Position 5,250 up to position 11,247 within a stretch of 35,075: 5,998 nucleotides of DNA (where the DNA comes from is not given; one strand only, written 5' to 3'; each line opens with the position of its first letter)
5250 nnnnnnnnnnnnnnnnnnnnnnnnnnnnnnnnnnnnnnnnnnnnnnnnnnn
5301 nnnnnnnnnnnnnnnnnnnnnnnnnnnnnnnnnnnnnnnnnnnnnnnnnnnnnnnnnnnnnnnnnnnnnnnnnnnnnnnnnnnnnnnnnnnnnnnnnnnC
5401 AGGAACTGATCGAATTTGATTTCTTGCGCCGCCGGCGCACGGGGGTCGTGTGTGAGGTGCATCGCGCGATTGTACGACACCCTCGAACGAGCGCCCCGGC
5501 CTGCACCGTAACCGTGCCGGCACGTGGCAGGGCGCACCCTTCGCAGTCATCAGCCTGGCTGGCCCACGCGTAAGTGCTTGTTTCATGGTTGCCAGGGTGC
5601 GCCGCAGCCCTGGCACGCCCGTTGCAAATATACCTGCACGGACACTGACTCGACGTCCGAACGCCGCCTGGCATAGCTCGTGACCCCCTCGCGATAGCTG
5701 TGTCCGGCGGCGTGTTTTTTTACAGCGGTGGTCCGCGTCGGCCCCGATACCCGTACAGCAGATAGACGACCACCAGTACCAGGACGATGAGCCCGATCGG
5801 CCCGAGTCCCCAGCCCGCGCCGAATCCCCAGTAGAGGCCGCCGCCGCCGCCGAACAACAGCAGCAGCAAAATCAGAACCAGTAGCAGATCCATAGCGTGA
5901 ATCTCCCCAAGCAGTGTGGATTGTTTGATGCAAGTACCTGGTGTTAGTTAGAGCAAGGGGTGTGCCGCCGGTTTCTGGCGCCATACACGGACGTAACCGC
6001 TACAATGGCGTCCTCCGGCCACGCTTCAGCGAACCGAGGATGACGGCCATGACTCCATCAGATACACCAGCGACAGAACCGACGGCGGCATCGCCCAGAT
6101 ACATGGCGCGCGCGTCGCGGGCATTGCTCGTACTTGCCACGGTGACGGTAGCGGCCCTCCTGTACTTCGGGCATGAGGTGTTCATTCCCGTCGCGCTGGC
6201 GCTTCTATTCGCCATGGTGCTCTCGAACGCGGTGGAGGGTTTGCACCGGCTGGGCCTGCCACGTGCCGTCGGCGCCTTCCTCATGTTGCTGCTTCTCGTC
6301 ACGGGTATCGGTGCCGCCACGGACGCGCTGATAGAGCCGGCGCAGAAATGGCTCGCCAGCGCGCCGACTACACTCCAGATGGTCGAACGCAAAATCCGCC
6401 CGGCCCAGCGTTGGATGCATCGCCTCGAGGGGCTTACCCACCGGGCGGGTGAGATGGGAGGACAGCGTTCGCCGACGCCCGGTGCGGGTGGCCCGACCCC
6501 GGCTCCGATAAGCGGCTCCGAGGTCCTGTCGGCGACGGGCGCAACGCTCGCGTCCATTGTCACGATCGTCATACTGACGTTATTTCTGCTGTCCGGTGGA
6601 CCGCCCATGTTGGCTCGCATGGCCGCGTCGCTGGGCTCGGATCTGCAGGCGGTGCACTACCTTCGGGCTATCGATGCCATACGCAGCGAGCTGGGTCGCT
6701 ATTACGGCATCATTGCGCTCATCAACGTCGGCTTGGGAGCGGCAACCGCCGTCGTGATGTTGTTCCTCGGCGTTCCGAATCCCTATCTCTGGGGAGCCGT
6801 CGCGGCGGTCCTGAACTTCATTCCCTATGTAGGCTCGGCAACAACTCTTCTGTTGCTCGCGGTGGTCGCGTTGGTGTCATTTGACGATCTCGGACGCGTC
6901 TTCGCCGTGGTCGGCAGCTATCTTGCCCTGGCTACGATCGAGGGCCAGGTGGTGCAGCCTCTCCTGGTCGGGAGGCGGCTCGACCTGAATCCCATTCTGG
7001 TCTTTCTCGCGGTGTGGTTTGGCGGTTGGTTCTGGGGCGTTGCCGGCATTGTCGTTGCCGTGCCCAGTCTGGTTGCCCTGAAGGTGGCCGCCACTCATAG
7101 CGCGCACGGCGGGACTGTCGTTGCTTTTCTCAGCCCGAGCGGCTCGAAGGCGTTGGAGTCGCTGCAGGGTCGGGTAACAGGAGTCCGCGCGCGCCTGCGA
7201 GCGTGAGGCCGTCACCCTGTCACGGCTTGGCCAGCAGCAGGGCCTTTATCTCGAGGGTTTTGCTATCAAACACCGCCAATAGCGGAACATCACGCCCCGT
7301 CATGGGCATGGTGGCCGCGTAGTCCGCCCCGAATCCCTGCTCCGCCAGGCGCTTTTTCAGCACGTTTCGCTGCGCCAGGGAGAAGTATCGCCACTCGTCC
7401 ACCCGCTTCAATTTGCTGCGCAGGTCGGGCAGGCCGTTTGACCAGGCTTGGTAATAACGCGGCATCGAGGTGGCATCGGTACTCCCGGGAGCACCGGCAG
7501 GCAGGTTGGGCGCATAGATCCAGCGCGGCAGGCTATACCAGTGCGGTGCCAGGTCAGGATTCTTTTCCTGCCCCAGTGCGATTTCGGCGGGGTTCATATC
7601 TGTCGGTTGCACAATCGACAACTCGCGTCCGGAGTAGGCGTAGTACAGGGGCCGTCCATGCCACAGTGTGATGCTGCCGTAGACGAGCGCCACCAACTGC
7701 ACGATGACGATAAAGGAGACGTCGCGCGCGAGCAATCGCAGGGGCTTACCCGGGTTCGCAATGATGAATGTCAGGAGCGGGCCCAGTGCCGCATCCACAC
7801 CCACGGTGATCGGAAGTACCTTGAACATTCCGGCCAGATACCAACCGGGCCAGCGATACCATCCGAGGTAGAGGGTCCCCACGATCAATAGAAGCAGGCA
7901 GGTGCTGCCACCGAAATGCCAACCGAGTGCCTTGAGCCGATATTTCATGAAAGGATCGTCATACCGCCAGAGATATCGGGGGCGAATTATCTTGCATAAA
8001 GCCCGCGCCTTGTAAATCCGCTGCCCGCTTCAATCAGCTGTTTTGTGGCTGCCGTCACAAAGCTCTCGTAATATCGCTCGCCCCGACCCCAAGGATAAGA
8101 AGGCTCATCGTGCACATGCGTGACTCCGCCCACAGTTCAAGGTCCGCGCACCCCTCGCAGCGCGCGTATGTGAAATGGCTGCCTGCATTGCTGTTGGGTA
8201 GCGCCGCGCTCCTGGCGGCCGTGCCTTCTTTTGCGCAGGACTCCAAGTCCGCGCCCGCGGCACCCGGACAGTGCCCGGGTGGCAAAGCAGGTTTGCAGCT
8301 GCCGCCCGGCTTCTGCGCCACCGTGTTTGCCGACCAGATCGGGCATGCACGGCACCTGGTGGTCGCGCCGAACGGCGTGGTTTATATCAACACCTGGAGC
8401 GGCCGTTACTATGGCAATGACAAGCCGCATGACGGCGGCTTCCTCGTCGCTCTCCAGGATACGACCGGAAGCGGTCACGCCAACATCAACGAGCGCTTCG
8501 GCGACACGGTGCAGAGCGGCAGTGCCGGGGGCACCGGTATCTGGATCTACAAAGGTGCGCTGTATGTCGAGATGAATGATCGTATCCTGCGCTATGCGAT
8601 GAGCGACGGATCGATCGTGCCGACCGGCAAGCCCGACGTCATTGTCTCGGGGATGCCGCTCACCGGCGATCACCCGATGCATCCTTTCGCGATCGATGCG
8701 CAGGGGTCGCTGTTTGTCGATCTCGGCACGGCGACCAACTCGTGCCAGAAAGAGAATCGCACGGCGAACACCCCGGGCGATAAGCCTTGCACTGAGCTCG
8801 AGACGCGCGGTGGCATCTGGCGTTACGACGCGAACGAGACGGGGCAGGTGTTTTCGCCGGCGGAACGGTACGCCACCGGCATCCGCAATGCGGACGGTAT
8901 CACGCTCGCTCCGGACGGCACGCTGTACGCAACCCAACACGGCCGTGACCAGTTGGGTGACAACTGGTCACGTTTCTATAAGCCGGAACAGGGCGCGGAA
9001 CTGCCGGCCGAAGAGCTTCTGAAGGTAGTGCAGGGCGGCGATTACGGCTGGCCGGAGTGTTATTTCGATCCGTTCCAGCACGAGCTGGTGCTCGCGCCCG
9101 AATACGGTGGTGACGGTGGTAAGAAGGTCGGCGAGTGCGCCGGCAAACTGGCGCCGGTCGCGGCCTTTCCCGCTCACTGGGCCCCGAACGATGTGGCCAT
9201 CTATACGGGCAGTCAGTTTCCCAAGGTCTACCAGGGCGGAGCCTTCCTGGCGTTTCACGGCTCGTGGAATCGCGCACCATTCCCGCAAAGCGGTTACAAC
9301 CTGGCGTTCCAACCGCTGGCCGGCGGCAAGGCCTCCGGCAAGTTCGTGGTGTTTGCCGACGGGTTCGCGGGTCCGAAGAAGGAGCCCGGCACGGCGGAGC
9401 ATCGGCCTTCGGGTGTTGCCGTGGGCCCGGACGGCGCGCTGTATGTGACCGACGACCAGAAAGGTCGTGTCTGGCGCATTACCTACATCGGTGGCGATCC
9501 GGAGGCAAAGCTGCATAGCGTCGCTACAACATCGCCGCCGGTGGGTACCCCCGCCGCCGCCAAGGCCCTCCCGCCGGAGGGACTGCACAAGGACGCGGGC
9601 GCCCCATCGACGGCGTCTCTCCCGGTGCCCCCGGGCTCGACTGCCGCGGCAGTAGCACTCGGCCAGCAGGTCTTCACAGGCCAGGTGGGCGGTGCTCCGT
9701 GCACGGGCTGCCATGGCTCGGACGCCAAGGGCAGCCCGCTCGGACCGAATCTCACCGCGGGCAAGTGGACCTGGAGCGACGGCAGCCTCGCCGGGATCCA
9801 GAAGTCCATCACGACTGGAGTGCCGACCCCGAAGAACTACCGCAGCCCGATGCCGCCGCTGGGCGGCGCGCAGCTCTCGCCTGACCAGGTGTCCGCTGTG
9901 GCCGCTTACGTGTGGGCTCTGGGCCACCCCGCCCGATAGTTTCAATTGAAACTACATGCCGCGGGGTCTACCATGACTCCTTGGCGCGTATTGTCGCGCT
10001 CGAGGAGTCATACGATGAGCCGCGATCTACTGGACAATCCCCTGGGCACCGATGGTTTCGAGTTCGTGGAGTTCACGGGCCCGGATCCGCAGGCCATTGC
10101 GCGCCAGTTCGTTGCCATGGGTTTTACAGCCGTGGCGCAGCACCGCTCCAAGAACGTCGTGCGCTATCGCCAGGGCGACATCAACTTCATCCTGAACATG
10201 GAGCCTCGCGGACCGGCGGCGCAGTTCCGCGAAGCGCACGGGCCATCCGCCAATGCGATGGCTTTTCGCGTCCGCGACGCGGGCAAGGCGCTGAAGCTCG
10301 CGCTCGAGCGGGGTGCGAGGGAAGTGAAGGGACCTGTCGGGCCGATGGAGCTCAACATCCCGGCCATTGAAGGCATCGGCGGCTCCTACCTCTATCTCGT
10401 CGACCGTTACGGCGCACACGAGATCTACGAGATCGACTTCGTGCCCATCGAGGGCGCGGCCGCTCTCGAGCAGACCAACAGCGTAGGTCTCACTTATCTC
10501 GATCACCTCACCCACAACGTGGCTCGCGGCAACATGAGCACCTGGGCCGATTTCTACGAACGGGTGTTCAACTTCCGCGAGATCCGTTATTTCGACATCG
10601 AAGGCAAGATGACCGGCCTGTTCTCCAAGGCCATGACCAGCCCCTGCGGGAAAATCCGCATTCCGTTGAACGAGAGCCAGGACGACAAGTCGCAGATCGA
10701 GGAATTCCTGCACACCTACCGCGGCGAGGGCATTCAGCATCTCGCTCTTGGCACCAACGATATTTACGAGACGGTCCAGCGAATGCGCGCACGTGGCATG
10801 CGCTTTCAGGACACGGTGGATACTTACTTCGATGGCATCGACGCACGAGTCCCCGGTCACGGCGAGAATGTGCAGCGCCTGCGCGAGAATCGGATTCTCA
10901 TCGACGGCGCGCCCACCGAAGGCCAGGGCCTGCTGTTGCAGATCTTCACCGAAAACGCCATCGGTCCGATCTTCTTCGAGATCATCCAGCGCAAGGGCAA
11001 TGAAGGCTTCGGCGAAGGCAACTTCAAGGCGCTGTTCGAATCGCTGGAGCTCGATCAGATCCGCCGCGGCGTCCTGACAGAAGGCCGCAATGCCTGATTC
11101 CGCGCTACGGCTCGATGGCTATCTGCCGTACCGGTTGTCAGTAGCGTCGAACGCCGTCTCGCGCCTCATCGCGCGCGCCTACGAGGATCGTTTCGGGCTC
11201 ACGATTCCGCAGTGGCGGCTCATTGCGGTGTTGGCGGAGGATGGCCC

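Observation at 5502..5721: Consensus-perfect sigma-54 promoter driving an ORF-free, highly structured ~85-nt unit: candidate RpoN-dependent sRNA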

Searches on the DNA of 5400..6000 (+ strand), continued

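Call 75: search_with_rna_model(model_id=R1, sources=[L126, L127, L128, L129, L130, L131, L132], max_evalue=0.1, show_alignments=3)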
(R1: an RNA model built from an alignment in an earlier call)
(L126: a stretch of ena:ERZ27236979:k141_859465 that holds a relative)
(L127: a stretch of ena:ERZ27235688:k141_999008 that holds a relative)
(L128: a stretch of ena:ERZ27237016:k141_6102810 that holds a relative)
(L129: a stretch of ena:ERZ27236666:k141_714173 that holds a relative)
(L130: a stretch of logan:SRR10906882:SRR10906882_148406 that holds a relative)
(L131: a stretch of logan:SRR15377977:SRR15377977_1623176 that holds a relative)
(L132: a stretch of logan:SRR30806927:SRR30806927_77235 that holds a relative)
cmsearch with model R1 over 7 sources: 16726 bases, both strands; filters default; matches with E-value up to 0.1: 10.
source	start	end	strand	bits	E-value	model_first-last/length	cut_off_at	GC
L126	953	1038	-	98.2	1.1e-23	1-87/87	no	0.64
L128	953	1038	-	98.2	1.1e-23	1-87/87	no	0.64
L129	953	1038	-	98.2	1.1e-23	1-87/87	no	0.64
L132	498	583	-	95.6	4.9e-23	1-87/87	no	0.62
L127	953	1038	-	92.6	3e-22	1-87/87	no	0.65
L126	962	1012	+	22.4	0.00036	28-78/87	no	0.78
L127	962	1012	+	22.4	0.00036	28-78/87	no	0.78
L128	962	1012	+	22.4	0.00036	28-78/87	no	0.78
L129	962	1012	+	22.4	0.00036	28-78/87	no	0.78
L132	483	566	+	19.8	0.0017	1-87/87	no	0.6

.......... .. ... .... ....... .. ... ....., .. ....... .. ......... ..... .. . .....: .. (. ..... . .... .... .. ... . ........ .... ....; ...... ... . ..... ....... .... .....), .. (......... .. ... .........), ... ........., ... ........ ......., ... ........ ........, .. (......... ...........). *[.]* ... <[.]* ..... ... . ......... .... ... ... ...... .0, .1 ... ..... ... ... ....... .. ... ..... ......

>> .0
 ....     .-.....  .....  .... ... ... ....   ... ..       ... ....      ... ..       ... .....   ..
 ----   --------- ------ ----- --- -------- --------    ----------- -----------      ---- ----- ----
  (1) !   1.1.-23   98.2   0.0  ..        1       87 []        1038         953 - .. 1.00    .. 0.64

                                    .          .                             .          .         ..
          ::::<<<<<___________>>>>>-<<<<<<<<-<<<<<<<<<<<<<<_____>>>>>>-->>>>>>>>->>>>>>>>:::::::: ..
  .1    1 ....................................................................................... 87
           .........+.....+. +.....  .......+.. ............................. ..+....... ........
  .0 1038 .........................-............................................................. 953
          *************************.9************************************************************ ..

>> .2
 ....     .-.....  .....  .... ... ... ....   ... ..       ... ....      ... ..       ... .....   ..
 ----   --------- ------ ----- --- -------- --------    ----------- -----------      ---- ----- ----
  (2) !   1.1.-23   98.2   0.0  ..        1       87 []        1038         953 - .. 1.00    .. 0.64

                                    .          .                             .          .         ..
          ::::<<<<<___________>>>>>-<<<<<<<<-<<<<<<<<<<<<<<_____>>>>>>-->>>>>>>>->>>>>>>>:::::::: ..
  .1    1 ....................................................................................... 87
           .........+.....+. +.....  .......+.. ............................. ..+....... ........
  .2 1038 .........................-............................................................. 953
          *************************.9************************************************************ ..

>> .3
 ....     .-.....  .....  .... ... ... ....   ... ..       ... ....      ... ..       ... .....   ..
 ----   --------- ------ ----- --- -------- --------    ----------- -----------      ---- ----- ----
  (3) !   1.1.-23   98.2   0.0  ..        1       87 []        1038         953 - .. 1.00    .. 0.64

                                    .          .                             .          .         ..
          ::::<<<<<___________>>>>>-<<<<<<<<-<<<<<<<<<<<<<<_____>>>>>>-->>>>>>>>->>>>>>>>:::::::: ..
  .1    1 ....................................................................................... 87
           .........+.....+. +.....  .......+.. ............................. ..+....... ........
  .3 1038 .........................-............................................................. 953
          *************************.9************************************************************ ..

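Call 83: search_dna_similar(query=window:5600-5725:+, collection=plasmids, mode=distant, max_evalue=0.001, max_rows=10)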
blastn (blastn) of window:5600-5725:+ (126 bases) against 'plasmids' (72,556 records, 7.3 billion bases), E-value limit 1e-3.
No match.

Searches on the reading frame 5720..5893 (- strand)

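Call 14: search_protein_families(library=pfam, proteins=[window:5720-5893:-])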
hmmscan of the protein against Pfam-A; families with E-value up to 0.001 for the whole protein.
window:5720-5893:- (57 aa): 1 family
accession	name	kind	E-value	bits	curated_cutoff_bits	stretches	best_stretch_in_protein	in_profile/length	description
PF11752.14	DUF3309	-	2.8e-05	24.6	22.3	1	1-46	1-44/50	Protein of unknown function (DUF3309)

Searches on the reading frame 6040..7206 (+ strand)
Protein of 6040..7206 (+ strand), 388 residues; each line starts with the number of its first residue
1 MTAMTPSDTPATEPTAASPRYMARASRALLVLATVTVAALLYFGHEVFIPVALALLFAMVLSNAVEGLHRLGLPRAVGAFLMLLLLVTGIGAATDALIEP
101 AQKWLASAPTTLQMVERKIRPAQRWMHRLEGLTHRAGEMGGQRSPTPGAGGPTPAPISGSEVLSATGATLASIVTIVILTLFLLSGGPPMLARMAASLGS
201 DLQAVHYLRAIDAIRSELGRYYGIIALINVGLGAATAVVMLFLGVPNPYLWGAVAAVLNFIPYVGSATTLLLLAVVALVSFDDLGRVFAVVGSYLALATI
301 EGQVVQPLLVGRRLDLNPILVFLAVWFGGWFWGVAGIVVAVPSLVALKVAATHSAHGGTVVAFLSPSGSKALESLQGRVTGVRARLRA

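Call 14: search_protein_families(library=pfam, proteins=[window:6040-7206:+])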
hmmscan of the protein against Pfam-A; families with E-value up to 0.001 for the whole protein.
window:6040-7206:+ (388 aa): 1 family
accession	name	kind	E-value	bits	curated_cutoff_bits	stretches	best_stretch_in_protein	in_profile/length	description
PF01594.21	AI-2E_transport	-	4e-43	148.3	34.3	1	30-352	5-324/327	AI-2E family transporter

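Call 15: find_related_loci(query=window:6040-7206:+, collection=genome_contigs, flank=4000)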
Query window:6040-7206:+ (388 aa) in genome_contigs; peptide patterns used: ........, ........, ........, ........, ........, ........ (x = any residue, [..] = any of these).
151 stretches matched a pattern; 31 encode a relative of the query (tblastn E <= 1e-3); 31 distinct loci.
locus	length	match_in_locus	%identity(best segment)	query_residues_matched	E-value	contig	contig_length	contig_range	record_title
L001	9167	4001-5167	81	3-387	0e+0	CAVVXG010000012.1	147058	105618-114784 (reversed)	MAG: uncultured proteobacterium isolate MFD04540.bin.3.53 genome assembly, contig: contig_19923, whole genome shotgun se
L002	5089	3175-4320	80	2-382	3e-174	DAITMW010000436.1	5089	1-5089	MAG TPA_asm: Steroidobacteraceae bacterium isolate CTOTU9903 NODE_5794_length_5089_cov_7.053238, whole genome shotgun se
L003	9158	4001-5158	77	4-387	1e-166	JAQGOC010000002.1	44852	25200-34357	MAG: Gammaproteobacteria bacterium isolate RYN_603 scaffold_2203919, whole genome shotgun sequence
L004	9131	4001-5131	81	12-387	1e-161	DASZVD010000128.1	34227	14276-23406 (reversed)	MAG TPA_asm: Steroidobacteraceae bacterium isolate SMAG_U6122 k141_455382, whole genome shotgun sequence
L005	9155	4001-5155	79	4-387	2e-159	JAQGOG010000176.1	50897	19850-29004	MAG: Gammaproteobacteria bacterium isolate RYN_607 scaffold_1349026, whole genome shotgun sequence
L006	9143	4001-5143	68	8-385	2e-141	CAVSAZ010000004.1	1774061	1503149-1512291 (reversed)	MAG: uncultured proteobacterium isolate MFD05705.bin.2.42 genome assembly, contig: contig_19484, whole genome shotgun se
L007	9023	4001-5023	66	40-379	3e-137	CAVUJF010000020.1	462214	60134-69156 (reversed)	MAG: uncultured proteobacterium isolate MFD01872.bin.1.2 genome assembly, contig: contig_52819, whole genome shotgun seq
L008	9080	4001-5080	63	23-379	6e-134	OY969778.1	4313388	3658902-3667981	MAG: uncultured proteobacterium isolate MFD09671.bin.2.31 genome assembly, chromosome: 1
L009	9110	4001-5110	65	20-384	3e-129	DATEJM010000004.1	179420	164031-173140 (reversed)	MAG TPA_asm: Steroidobacteraceae bacterium isolate SMAG_U8864 k141_1170245, whole genome shotgun sequence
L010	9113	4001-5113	61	4-370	6e-126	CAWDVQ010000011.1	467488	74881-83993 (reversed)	MAG: uncultured Gammaproteobacteria bacterium isolate MFD05705.bin.3.308 genome assembly, contig: contig_81131, whole ge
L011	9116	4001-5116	54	12-369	3e-123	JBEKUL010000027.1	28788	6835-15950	MAG: Steroidobacteraceae bacterium isolate SPRUCE 580 SPRUCE_580_27, whole genome shotgun sequence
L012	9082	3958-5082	59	6-385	3e-122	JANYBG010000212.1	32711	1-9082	MAG: Proteobacteria bacterium isolate GL140_5_metabat_517_sub GL140_5_k141_3883524, whole genome shotgun sequence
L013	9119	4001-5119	61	2-370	1e-118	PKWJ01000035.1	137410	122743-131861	MAG: Gammaproteobacteria bacterium isolate palsa_1209 73.20120500_P31.10_contig_259, whole genome shotgun sequence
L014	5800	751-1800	56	39-380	8e-113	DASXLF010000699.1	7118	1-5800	MAG TPA_asm: Steroidobacteraceae bacterium isolate SMAG_U5295 k141_2254223, whole genome shotgun sequence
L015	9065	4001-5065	55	24-376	2e-111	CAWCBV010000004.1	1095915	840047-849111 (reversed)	MAG: uncultured Gammaproteobacteria bacterium isolate MFD05521.bin.1.222 genome assembly, contig: contig_7147, whole gen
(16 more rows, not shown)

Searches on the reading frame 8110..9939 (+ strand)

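Call 14: search_protein_families(library=pfam, proteins=[window:8110-9939:+])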
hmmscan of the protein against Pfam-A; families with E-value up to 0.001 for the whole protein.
window:8110-9939:+ (609 aa): 7 families
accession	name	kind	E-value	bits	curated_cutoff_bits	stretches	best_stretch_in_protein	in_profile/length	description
PF07995.17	GSDH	-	1e-12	48.4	25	1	177-380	101-275/332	Glucose / Sorbosone dehydrogenase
PF13442.11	Cytochrome_CBB3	-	3.5e-09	37.3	27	1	530-601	13-68/68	Cytochrome C oxidase, cbb3-type, subunit III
PF00034.26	Cytochrom_C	-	2.1e-08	35.8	21.3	1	516-604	2-89/90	Cytochrome c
PF24684.1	Vgb_lyase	-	8.2e-05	22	50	0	431-479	139-185/290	Virginiamycin B lyase family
PF20067.5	SSL_N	-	0.0002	21.6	18.9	0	429-457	19-46/46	Strictosidine synthase-like, N-terminal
PF01436.27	NHL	-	0.00038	20.8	20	0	432-455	3-26/28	NHL repeat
PF23500.1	DUF7133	-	0.00038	20.3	27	0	431-448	329-346/385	Domain of unknown function (DUF7133)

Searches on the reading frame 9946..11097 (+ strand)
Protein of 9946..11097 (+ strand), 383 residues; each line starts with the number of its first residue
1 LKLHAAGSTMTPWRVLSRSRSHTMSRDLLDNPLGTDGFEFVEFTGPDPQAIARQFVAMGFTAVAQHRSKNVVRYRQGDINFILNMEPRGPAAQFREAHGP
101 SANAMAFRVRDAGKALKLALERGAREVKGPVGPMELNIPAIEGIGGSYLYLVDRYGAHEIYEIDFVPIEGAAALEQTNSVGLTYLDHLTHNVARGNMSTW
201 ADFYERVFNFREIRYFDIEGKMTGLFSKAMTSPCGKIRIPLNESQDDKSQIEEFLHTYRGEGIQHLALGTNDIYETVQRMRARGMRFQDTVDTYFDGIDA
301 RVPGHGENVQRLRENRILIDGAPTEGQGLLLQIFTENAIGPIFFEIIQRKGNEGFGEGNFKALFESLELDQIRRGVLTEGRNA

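Call 14: search_protein_families(library=pfam, proteins=[window:9946-11097:+])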
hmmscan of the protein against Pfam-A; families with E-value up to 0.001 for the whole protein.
window:9946-11097:+ (383 aa): 4 families
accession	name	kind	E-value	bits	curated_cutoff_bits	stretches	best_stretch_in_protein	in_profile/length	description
PF14696.12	Glyoxalase_5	-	1e-55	188.2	27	1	30-165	2-138/139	Hydroxyphenylpyruvate dioxygenase, HPPD, N-terminal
PF00903.31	Glyoxalase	-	4.6e-18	66.2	20.6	1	185-296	2-104/121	Glyoxalase/Bleomycin resistance protein/Dioxygenase superfamily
PF13669.12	Glyoxalase_4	-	2e-12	47.8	27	1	201-297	14-104/109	Glyoxalase/Bleomycin resistance protein/Dioxygenase superfamily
PF13468.12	Glyoxalase_3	-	0.00042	20.9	25.1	0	257-291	72-106/176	Glyoxalase-like domain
